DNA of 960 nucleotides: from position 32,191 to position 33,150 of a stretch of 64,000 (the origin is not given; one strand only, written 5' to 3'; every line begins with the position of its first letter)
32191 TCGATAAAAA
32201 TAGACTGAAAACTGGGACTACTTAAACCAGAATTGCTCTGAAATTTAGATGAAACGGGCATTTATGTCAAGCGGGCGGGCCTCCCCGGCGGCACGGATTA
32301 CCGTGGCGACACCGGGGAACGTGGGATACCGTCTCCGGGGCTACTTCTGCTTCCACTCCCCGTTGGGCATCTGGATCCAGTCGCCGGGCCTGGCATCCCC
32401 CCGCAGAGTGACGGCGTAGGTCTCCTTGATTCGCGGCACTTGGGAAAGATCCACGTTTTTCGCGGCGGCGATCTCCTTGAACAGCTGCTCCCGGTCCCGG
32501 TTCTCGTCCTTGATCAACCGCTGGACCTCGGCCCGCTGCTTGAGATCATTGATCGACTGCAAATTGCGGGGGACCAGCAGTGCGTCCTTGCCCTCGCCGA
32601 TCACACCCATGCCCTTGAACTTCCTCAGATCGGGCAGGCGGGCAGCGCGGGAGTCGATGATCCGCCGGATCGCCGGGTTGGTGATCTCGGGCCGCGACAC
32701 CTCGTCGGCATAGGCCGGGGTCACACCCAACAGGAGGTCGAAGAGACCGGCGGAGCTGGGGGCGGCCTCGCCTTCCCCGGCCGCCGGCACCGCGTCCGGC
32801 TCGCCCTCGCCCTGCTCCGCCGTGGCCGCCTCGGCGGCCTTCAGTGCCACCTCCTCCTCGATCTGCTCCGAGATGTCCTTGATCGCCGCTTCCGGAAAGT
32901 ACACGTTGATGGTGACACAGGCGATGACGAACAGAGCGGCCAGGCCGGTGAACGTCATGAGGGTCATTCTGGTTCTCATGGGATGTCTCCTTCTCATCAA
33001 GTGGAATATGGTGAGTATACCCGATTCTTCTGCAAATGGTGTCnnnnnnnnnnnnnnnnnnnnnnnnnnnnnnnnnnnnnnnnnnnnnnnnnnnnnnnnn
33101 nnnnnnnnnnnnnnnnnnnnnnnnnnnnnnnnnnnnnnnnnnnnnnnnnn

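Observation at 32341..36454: ydbH-ynbE-ydbL-type module with YnbE and YdbL fused into one lipoprotein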

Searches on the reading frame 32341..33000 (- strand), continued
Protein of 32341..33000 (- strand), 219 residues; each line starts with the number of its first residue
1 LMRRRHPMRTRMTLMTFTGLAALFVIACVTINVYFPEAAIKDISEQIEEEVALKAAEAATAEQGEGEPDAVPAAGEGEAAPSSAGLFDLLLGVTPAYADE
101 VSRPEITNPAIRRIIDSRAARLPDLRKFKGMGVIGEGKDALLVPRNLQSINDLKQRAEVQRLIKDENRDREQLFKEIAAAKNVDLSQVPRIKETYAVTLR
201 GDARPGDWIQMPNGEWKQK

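Call 25: find_related_loci(query=A1, collection=genome_contigs, flank=8000)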
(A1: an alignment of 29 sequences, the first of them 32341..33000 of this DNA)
Query A1 (219 aa) in genome_contigs; peptide patterns used: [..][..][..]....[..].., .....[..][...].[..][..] (x = any residue, [..] = any of these).
104 stretches matched a pattern; 53 encode a relative of the query (tblastn E <= 1e-3); 53 distinct loci.
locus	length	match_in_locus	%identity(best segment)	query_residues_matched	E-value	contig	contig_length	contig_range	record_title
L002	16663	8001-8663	84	3-219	3e-112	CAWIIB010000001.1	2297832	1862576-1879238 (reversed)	MAG: uncultured Acidobacteriota bacterium isolate MFD03804.bin.1.167 genome assembly, contig: contig_14461, whole genome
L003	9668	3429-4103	80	3-219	4e-103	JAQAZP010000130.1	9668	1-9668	MAG: Acidobacteriota bacterium isolate MAG_302_bin-08 302_bin-08_ctg-130, whole genome shotgun sequence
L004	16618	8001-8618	58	8-219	6e-75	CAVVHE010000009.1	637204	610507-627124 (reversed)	MAG: Terriglobia bacterium isolate MFD02979.bin.1.14 genome assembly, contig: contig_95289, whole genome shotgun sequenc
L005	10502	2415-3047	62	3-219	2e-75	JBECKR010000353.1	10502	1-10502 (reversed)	MAG: Acidobacteriota bacterium isolate ETDI10 k127_3371331, whole genome shotgun sequence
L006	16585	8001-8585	59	20-219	2e-70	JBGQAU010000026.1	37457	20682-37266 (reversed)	MAG: Acidobacteriota bacterium isolate OBJ2_061818_130_23 k141_1007846_length_37457_cov_12.0003, whole genome shotgun se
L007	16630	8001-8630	59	8-219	2e-69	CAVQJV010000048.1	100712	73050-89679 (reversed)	MAG: uncultured Acidobacteriota bacterium isolate MFD09779.bin.2.172 genome assembly, contig: contig_69409, whole genome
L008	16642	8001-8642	57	4-219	7e-68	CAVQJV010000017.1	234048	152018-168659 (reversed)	MAG: uncultured Acidobacteriota bacterium isolate MFD09779.bin.2.172 genome assembly, contig: contig_34777, whole genome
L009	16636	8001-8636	57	10-219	6e-68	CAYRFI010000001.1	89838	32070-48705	MAG TPA_asm: uncultured Thermoanaerobaculia bacterium isolate SRP214966_co6_200 genome assembly, contig: NODE_75_length_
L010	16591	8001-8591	60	19-219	4e-67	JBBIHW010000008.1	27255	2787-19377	MAG: Acidobacteriota bacterium isolate SIF170217_bin_123 NODE_2011_length_27255_cov_5.019926, whole genome shotgun seque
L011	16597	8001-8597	54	12-219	2e-66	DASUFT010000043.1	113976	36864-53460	MAG TPA_asm: Candidatus Polarisedimenticolaceae bacterium isolate SMAG_U1386 k141_299800, whole genome shotgun sequence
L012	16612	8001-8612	55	8-219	4e-66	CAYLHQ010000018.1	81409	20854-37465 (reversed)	MAG TPA_asm: uncultured Acidobacteriota bacterium isolate binchicken_co274_272 genome assembly, contig: NODE_777_length_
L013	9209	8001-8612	53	8-219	8e-65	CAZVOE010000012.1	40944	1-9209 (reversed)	MAG TPA_asm: uncultured Acidobacteriota bacterium isolate binchicken_co58_72 genome assembly, contig: NODE_761_length_40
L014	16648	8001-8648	53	4-219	1e-64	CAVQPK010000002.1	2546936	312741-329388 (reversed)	MAG: uncultured Acidobacteriota bacterium isolate MFD09964.bin.2.231 genome assembly, contig: contig_14178, whole genome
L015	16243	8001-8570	57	29-219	1e-64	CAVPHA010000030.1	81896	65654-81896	MAG: uncultured Acidobacteriota bacterium isolate MFD09964.bin.2.45 genome assembly, contig: contig_75595, whole genome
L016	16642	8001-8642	53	4-219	2e-63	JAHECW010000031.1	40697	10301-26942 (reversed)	MAG: Acidobacteria bacterium isolate Ww181 NODE_1496_length_40697_cov_4.301829, whole genome shotgun sequence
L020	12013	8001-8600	54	22-219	2e-61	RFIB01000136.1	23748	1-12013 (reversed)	MAG: Acidobacteria bacterium isolate J065 k99_292128, whole genome shotgun sequence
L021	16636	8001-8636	53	5-219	7e-61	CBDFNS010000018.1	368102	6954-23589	MAG: Candidatus Multivoradales bacterium isolate 83156f71-2328-4778-9225-0ad21d672fd8 genome assembly, contig: contig_17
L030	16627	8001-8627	49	8-219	2e-56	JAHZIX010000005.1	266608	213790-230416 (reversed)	MAG: Deltaproteobacteria bacterium isolate P_S1_bin.14 k141_182709, whole genome shotgun sequence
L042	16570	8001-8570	51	28-219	7e-52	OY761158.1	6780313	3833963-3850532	MAG: Thermoanaerobaculia bacterium isolate 1b26a83f-5f0d-4c2c-8de2-47f95369405e genome assembly, chromosome: 1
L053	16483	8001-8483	29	4-178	1e-14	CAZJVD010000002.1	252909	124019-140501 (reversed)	MAG TPA_asm: uncultured Oligoflexia bacterium isolate SRP178908_co1_53 genome assembly, contig: NODE_7_length_252909_cov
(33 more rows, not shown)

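Call 32: search_protein_families(library=pfam, proteins=[L053:5780-8050:+, L042:4208-7759:+, L021:4065-7898:+, L020:4475-7897:+, L030:2166-6053:+, L011:4551-7955:+, L006:4405-7908:+], max_evalue=1)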
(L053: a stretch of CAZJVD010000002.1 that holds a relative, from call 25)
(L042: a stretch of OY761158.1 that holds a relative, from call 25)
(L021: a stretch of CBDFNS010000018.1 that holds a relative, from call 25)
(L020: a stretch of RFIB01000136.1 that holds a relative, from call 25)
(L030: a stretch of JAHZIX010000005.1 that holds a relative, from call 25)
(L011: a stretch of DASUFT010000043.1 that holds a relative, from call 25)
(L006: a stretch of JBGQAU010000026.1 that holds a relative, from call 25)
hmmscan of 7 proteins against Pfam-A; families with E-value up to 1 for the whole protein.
L053:5780-8050:+ (756 aa): 0 families

L042:4208-7759:+ (1183 aa): 0 families

L021:4065-7898:+ (1277 aa): 3 families
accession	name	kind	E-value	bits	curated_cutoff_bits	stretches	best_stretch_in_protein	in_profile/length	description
PF19407.5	DUF5979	-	0.076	14.1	25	1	747-793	37-78/104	Domain of unknown function (DUF5979)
PF15492.12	Nbas_N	-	0.13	12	27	1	1096-1123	64-91/281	Neuroblastoma-amplified sequence, N terminal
PF05359.17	DUF748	-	0.8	8.1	50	0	2-92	13-101/1037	Domain of Unknown Function (DUF748)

L020:4475-7897:+ (1140 aa): 1 family
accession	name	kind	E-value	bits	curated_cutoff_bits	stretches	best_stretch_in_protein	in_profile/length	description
PF24491.1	DUF7586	-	0.04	14.5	27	1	628-678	23-74/85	Domain of unknown function (DUF7586)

L030:2166-6053:+ (1295 aa): 1 family
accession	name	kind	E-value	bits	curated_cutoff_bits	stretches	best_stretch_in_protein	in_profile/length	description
PF13530.11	SCP2_2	-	0.072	14.1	23.2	0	459-494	53-88/105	Sterol carrier protein domain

L011:4551-7955:+ (1134 aa): 2 families
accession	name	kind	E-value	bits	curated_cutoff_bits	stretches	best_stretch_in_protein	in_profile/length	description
PF05359.17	DUF748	-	0.00015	20.4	50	1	63-447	287-547/1037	Domain of Unknown Function (DUF748)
PF11259.13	DUF3060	-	0.13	12.4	23.1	0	83-112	14-43/58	Protein of unknown function (DUF3060)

L006:4405-7908:+ (1167 aa): 2 families
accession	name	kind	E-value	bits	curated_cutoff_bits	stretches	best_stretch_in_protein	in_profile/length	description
PF05359.17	DUF748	-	0.0056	15.2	50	0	5-60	8-63/1037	Domain of Unknown Function (DUF748)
PF04357.19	TamB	-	0.04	13.6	22.4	0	422-511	7-83/381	TamB, inner membrane protein subunit of TAM complex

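Call 50: predict_structure(alignment_id=A1)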
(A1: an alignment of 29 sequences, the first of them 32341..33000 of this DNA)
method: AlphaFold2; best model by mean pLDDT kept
length: 219 residues; sequences in the alignment: 29
mean_pLDDT: 82.3   pTM: 0.70
mean pLDDT of the five models: 82.3, 81.1, 81.0, 78.7, 78.6
residues with pLDDT >= 90: 134; 70-90: 24; 50-70: 32; < 50: 29
segments of 3 or more residues with pLDDT < 50: 67-85, 94-101
pLDDT, mean of each block of 10 residues (from residue 1): 58 71 72 81 95 93 62 42 50 47 74 97 97 98 97 98 98 96 95 97 97 97
secondary structure, 60 per line:
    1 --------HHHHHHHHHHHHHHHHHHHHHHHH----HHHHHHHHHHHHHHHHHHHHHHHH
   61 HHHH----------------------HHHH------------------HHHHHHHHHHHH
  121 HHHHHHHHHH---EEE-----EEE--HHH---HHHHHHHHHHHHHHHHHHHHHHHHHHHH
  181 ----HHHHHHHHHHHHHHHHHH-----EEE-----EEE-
elements in order: H9-32 H37-64 H87-90 H109-130 E134-136 E142-144 H153-180 H185-202 E208-210 E216-218

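Call 54: fold_search(model_id=the predicted structure, library=pdb)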
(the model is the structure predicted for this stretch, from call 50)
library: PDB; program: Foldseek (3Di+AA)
matches with E <= 10: 23; with E <= 0.001: 1
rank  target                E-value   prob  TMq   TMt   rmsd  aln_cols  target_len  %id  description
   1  28oj                  2.4e-04  1.00  0.36  0.84   2.2        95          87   27  X-ray crystal structure of wild-type YdbL from Escherichia coli (released 2026-04-08)
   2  8y7x_B                3.7e+00  0.02  0.12  0.04  13.2       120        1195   18  Structure of HCoV-HKU1A spike in the functionally anchored-3up conformation with 3TMPRSS2 (released 2024-07-17)
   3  6ys8_A                3.9e+00  0.03  0.18  0.18  21.4       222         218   14  Structure of GldLM, the proton-powered motor that drives protein transport and gliding motility (released 2020-10-14)
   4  4nrj_F                4.1e+00  0.02  0.14  0.17  21.5       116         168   14  Structure of hemagglutinin with F95Y mutation of influenza virus B/Lee/40 (released 2014-03-12)
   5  5im3_B                4.1e+00  0.01  0.08  0.03  14.7       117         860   12  Crystal structure of the class I ribonucleotide reductase from Pseudomonas aeruginosa in complex with dATP (released 2016-05-04)
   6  4nrj_B                5.2e+00  0.02  0.14  0.17  21.5       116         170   14  Structure of hemagglutinin with F95Y mutation of influenza virus B/Lee/40 (released 2014-03-12)
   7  7sbw_J                5.5e+00  0.02  0.12  0.03  13.1       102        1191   18  Structure of OC43 spike in complex with polyclonal Fab5 (Donor 1051) (released 2022-05-04)
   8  3w6k_E                6.2e+00  0.06  0.13  0.29   6.8        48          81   19  Crystal structure of dimer of ScpB N-terminal domain complexed with ScpA peptide (released 2013-04-24)
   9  2z99                  6.2e+00  0.06  0.13  0.16   6.9        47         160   19  Crystal Structure of ScpB from Mycobacterium tuberculosis (released 2007-10-09)
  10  3w6j_B                6.2e+00  0.06  0.13  0.16   6.8        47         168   17  Crystal structure of ScpAB core complex (released 2013-04-24)
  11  9og4_A                6.2e+00  0.02  0.13  0.04  14.1       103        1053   12  SARS-COV-2-6P-MUT7 S PROTEIN-DY-III-281 complex closed conformation (released 2025-10-01)
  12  4nrj_D                6.6e+00  0.02  0.14  0.16  21.6       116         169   14  Structure of hemagglutinin with F95Y mutation of influenza virus B/Lee/40 (released 2014-03-12)
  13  9bt6_C                7.0e+00  0.01  0.13  0.17  17.1       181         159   13  Crystal structure of Chorismate Mutase from Mycobacterium tuberculosis in complex with the cyclic peptide inhibitor L2 (released 2025-02-26)
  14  1zga                  8.3e+00  0.06  0.13  0.08   8.8        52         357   10  Crystal structure of isoflavanone 4'-O-methyltransferase complexed with (+)-6a-hydroxymaackiain (released 2006-08-01)
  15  5nx5_B                8.3e+00  0.06  0.22  0.18   8.0       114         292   12  Crystal structure of Linalool/Nerolidol synthase from Streptomyces clavuligerus in complex with 2-fluorogeranyl diphos (released 2017-09-20)
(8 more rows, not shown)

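Call 101: list_cluster_members(proteins=[P0001, P0122, P0099, P0104, P0092, P0386, P0359, P0348, P0343, P0127])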
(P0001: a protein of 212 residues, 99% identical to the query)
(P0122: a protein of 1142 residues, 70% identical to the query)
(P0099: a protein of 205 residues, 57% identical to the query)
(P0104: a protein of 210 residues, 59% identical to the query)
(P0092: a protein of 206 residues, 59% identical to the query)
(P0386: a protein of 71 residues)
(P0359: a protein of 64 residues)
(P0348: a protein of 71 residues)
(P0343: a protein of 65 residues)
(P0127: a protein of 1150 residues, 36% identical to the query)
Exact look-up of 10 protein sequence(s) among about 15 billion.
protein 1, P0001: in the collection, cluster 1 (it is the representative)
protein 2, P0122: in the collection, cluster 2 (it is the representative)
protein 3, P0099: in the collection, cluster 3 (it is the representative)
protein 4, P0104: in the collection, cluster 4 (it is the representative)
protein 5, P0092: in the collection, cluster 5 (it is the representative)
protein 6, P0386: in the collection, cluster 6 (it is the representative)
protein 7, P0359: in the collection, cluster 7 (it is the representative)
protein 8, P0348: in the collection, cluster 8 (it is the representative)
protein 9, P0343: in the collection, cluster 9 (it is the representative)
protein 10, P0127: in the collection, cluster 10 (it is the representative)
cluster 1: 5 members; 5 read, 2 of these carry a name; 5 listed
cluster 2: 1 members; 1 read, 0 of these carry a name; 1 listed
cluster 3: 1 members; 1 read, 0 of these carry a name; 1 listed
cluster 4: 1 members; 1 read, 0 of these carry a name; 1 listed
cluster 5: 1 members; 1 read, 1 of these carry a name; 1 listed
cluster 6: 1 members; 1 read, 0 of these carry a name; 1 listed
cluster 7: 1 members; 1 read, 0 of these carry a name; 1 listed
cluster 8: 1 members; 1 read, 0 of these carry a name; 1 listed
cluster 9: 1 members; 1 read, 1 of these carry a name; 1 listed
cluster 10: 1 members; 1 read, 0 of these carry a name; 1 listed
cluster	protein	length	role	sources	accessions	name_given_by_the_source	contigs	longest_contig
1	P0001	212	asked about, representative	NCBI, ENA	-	-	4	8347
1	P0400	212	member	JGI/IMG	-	uncharacterized protein YdbL (DUF1318 family)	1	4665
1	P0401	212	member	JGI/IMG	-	uncharacterized protein YdbL (DUF1318 family)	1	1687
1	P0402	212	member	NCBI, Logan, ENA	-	-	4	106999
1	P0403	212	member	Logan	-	-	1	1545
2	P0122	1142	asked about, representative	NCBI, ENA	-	-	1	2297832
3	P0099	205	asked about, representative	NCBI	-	-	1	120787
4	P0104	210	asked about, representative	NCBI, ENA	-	-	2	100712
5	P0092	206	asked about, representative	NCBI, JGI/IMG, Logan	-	uncharacterized protein YdbL (DUF1318 family)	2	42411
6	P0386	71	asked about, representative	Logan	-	-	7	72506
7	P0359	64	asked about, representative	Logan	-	-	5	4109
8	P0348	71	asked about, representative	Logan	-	-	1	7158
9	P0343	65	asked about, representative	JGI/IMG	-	starvation-inducible outer membrane lipoprotein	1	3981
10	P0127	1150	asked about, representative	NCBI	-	-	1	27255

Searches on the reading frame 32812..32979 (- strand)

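Call 15: search_protein_families(library=pfam, proteins=[window:32812-32979:-], max_evalue=10)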
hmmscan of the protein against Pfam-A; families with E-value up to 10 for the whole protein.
seq(56 aa): 3 families
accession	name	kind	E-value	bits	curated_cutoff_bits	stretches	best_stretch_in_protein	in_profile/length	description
PF04084.20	RecA-like_ORC2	-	0.026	14.2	25.1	1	19-47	80-108/251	Origin recognition complex subunit 2 RecA-like domain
PF22546.2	2CompART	-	0.14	12.8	27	1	13-51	11-49/120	2-Component system ADP-ribosyltransferase domain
PF14990.11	DUF4516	-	0.23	11.6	27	1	5-39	10-44/46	Domain of unknown function (DUF4516)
